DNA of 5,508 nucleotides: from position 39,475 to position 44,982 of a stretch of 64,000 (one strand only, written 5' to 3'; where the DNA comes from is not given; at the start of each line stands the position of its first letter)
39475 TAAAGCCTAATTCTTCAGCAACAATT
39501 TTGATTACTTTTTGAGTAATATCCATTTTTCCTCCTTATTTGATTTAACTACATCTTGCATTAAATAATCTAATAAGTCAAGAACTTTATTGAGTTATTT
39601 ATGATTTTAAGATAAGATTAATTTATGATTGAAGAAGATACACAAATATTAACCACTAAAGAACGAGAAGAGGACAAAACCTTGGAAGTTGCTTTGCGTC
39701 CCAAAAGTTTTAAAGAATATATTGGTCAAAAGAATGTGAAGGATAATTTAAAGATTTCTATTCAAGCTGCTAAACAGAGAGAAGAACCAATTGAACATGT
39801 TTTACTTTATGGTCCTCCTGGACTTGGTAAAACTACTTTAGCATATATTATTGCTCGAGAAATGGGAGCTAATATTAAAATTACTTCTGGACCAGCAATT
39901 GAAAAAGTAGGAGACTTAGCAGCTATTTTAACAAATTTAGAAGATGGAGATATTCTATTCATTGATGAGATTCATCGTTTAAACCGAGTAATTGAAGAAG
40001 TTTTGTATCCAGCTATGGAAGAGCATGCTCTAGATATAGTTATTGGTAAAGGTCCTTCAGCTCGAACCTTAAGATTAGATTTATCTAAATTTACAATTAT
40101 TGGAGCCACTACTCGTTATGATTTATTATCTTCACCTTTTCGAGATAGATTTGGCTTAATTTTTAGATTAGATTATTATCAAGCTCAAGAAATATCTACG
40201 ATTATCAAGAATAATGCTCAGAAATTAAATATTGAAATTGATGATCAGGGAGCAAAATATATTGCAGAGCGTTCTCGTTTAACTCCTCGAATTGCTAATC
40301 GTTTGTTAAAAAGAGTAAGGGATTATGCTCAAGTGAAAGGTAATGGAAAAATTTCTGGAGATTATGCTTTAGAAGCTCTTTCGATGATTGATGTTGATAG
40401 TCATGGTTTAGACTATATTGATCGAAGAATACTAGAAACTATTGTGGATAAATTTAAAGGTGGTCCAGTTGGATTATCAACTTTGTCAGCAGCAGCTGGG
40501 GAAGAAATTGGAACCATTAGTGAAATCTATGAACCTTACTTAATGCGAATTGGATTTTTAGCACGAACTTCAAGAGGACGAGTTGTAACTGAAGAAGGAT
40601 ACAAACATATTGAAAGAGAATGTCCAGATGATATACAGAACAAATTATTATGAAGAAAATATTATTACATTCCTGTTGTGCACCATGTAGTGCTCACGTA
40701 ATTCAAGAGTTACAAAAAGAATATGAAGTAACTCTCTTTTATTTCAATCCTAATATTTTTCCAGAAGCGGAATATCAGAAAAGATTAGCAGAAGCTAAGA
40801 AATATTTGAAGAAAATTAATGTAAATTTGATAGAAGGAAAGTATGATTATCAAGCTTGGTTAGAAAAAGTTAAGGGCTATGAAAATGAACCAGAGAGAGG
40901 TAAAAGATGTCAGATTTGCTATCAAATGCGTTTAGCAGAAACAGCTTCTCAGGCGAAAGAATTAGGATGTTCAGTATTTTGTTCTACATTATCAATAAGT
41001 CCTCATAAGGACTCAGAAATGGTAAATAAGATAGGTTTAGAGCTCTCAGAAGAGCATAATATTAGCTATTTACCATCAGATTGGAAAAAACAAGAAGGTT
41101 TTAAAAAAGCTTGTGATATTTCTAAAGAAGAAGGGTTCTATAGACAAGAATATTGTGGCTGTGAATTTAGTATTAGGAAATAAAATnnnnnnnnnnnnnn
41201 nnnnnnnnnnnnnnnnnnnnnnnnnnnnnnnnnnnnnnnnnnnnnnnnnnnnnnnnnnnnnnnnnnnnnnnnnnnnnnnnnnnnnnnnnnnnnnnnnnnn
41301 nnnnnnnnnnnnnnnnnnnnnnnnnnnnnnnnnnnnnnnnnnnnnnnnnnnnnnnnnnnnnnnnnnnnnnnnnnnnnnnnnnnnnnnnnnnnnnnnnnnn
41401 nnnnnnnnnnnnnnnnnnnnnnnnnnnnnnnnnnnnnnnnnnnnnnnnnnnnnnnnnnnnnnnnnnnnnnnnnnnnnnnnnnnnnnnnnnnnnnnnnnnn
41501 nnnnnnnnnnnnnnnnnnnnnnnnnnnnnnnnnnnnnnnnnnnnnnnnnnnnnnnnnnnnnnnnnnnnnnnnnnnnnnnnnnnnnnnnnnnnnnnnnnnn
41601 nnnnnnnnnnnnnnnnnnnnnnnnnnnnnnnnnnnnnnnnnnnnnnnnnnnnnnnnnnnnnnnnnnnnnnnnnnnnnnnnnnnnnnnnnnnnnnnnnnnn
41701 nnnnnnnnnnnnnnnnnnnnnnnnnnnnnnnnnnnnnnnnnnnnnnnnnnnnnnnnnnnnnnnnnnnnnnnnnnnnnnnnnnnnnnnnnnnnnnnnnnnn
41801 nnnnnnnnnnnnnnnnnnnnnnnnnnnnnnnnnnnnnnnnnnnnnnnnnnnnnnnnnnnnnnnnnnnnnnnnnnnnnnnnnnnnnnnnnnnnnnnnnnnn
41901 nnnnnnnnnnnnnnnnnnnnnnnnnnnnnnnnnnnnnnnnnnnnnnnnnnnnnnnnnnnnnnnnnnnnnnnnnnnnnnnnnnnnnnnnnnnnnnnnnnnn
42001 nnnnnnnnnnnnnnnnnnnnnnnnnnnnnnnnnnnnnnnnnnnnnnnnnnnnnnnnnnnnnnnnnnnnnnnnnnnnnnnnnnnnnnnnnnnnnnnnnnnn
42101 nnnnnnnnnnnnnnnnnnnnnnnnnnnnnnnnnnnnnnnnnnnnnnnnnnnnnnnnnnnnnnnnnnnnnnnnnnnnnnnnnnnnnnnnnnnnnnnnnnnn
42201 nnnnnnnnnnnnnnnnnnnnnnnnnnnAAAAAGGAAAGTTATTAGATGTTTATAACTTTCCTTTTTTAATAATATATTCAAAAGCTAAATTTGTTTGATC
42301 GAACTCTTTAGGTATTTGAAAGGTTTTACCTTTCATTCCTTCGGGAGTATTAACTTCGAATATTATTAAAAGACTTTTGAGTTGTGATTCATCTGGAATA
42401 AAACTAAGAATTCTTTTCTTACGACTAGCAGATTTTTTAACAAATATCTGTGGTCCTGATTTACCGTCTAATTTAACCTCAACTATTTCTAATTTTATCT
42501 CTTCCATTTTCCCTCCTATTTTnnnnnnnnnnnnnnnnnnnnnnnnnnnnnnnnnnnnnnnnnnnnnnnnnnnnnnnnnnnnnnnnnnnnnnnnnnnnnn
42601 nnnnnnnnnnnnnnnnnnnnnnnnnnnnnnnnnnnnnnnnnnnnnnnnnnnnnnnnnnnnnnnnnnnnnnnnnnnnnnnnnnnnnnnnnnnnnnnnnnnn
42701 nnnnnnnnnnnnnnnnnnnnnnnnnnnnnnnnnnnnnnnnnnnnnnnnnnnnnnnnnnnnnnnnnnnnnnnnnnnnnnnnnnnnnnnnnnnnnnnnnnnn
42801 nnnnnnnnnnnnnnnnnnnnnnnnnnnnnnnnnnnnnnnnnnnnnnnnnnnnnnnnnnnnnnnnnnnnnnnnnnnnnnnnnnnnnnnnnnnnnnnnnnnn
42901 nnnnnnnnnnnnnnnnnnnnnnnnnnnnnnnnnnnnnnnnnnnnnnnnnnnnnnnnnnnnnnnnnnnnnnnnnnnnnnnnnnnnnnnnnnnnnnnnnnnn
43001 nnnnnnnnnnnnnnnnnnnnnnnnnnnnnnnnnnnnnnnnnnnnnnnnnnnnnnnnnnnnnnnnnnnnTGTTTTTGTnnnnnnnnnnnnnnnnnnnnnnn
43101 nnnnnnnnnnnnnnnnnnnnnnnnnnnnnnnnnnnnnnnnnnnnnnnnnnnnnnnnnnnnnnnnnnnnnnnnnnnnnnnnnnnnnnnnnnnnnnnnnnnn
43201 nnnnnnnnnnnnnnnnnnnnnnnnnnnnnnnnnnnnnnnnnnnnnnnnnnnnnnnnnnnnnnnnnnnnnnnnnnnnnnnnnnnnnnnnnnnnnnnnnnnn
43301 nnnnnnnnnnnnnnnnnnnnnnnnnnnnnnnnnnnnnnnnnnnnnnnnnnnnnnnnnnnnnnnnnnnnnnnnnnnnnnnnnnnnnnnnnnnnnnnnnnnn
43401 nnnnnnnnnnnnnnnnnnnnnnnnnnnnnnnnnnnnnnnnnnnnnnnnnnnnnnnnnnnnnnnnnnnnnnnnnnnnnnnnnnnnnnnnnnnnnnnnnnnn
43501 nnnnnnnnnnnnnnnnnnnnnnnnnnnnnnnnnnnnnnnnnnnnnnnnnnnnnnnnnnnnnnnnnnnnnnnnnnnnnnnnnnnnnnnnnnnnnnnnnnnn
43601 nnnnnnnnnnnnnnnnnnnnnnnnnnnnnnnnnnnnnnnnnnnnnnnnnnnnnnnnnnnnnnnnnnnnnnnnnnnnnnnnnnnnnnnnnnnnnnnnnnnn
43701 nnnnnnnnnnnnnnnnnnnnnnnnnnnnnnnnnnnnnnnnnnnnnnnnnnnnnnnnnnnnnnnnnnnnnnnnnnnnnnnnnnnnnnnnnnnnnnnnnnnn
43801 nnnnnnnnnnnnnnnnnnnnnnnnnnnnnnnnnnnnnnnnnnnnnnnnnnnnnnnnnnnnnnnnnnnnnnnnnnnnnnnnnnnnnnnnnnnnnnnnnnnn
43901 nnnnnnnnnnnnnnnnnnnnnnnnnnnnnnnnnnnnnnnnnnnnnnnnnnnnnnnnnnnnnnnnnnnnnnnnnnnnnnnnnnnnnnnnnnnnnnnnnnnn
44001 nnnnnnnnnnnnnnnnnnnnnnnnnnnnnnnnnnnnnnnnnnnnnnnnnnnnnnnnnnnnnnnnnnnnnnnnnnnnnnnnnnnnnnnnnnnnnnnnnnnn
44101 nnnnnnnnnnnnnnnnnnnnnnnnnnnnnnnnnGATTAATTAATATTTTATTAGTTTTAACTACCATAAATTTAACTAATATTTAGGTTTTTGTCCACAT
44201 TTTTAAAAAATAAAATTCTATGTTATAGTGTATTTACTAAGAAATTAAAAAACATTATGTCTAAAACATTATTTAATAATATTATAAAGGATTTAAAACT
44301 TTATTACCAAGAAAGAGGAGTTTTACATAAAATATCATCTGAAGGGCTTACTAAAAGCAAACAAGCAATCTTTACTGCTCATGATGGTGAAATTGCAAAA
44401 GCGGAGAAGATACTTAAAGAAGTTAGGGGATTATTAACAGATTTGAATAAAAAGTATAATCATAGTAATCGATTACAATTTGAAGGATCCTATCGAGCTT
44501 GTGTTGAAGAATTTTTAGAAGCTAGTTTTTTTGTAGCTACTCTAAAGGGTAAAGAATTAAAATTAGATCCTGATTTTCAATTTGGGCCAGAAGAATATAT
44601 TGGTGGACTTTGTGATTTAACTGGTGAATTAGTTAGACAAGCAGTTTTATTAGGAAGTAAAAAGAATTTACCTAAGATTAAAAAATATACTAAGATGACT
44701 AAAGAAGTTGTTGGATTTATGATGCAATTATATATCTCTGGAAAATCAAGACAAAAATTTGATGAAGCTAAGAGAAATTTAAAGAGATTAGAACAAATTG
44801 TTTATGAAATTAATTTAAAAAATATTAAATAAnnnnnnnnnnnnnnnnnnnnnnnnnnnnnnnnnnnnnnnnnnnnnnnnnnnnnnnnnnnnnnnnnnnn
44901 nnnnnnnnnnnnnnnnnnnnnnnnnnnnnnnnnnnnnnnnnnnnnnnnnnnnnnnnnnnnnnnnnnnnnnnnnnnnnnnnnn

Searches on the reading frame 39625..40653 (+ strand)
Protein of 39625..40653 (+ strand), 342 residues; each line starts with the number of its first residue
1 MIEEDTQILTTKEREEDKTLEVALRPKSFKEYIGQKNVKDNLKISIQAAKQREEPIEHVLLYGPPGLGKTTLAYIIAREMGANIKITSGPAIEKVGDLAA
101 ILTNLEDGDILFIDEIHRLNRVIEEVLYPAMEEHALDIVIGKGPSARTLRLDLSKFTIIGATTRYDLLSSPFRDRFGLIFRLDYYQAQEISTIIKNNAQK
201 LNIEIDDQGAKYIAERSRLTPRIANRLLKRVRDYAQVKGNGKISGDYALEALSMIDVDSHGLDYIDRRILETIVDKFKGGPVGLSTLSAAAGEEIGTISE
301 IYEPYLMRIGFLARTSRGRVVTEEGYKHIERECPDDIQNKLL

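Call 41: search_protein_families(library=pfam, proteins=[window:39625-40653:+], max_evalue=0.001)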
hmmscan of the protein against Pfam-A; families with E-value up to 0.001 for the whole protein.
window:39625-40653:+ (342 aa): 14 families
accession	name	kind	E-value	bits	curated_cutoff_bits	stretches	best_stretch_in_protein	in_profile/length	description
PF05496.18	RuvB_N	-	7.4e-79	263.5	27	1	24-182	1-159/159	Holliday junction DNA helicase RuvB P-loop domain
PF17864.7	AAA_lid_4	-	9.7e-28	96.2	27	1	185-258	1-74/74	RuvB AAA lid domain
PF05491.19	RuvB_C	-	6.7e-24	84.1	24.7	1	260-329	2-71/72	RuvB C-terminal winged helix domain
PF00004.35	AAA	-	1e-21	78.2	21.2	1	59-183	1-130/131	ATPase family associated with various cellular activities (AAA)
PF07728.20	AAA_5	-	1.2e-10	42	22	1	58-176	1-139/139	AAA domain (dynein-related subfamily)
PF05673.19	DUF815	-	8.1e-06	25.6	23.8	0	27-115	25-115/249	Protein of unknown function (DUF815)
PF06068.19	TIP49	-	1.6e-05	24.7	23.8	1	31-87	25-81/347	TIP49 P-loop domain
PF13173.12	AAA_14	-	3.4e-05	24.3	27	1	59-140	5-95/129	AAA domain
PF01078.27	Mg_chelatase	-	4.1e-05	23.5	20.3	0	29-76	2-42/207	Magnesium chelatase, subunit ChlI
PF20720.3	nSTAND3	-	9.6e-05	22.6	27.2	1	49-115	10-73/155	Novel STAND NTPase 3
PF00910.28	RNA_helicase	-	0.00031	21.6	21.5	1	59-121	1-63/105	RNA helicase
PF13191.12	AAA_16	-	0.00036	21.5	32.6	0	52-83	21-51/167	AAA ATPase domain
PF14532.12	Sigma54_activ_2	-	0.00064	20.4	25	0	38-129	6-91/138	Sigma-54 interaction domain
PF00158.32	Sigma54_activat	-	0.00098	19.3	20.2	0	106-140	92-126/168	Sigma-54 interaction domain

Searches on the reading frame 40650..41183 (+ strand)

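Call 41: search_protein_families(library=pfam, proteins=[window:40650-41183:+], max_evalue=0.001)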
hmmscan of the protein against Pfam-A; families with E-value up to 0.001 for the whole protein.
window:40650-41183:+ (177 aa): 1 family
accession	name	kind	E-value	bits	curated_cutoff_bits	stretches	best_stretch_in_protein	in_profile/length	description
PF02677.20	QueH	-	1.3e-68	231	23.5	1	4-176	1-174/175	Epoxyqueuosine reductase QueH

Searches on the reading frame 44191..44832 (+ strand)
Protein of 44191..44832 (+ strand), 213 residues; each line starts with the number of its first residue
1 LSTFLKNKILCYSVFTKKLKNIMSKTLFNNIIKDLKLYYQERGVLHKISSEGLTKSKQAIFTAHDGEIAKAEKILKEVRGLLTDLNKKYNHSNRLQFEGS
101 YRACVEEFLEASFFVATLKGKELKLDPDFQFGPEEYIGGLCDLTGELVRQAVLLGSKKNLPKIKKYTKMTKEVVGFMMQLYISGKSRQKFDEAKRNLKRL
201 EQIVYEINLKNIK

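Call 3: search_protein_families(library=pfam, proteins=[window:44191-44832:+], max_evalue=0.01)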
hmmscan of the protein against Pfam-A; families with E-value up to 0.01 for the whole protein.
window:44191-44832:+ (213 aa): 1 family
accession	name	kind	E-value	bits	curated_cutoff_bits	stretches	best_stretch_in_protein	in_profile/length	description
PF01997.21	Translin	-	6.2e-17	62.7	25.9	1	44-210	23-204/205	Translin family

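Call 4: search_protein_families(library=ncbifam, proteins=[window:44191-44832:+], max_evalue=0.01)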
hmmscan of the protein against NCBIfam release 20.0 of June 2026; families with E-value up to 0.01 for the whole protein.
window:44191-44832:+ (213 aa): 6 families
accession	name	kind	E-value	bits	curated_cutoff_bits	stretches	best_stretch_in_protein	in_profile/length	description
NF011161.0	PRK14562.1-6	equivalog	3.8e-19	68.7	228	1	27-207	17-200/218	haloacid dehalogenase superfamily protein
NF011157.0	PRK14562.1-2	equivalog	3.2e-11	43.4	238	1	29-206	6-183/191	haloacid dehalogenase superfamily protein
NF011160.0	PRK14562.1-5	equivalog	8.3e-10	38.5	291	1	28-153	8-132/213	haloacid dehalogenase superfamily protein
NF011159.0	PRK14562.1-4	equivalog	4.2e-08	33.1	269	1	45-180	22-153/198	haloacid dehalogenase superfamily protein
NF011158.0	PRK14562.1-3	equivalog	1.7e-07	31.2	359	1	39-194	17-180/210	haloacid dehalogenase superfamily protein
NF011156.0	PRK14562.1-1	equivalog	6.8e-07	29.5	308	1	25-201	10-189/200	haloacid dehalogenase superfamily protein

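Call 16: find_related_loci(query=window:44191-44832:+, collection=genome_contigs, flank=8000)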
Query window:44191-44832:+ (213 aa) in genome_contigs; peptide patterns used: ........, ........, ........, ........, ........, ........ (x = any residue, [..] = any of these).
204 stretches matched a pattern; 3 encode a relative of the query (tblastn E <= 1e-3); 3 distinct loci.
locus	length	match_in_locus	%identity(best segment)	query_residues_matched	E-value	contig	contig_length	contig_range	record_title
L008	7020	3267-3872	90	10-209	2e-119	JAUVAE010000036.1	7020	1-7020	MAG: Candidatus Komeilibacteria bacterium isolate CSMAG_211 CSMAG_211_k127_5693550_length_7020_cov_43.0000, whole genome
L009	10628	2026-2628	78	10-210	2e-96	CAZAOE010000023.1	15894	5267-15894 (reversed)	MAG TPA_asm: uncultured Gammaproteobacteria bacterium isolate SRP178699_co1_436 genome assembly, contig: NODE_4702_lengt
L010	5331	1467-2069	78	10-210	4e-95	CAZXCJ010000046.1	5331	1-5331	MAG TPA_asm: uncultured Gammaproteobacteria bacterium isolate binchicken_co243_180 genome assembly, contig: NODE_15471_l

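Call 61: search_protein_families(library=padloc, proteins=[window:44191-44832:+], max_evalue=0.01)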
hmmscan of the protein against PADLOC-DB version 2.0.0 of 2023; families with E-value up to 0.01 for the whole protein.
window:44191-44832:+ (213 aa): 1 family
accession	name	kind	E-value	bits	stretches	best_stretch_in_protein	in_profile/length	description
PDLC00784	Cyclase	-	0.0026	15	1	8-89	270-348/351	oligonucleotide-cyclase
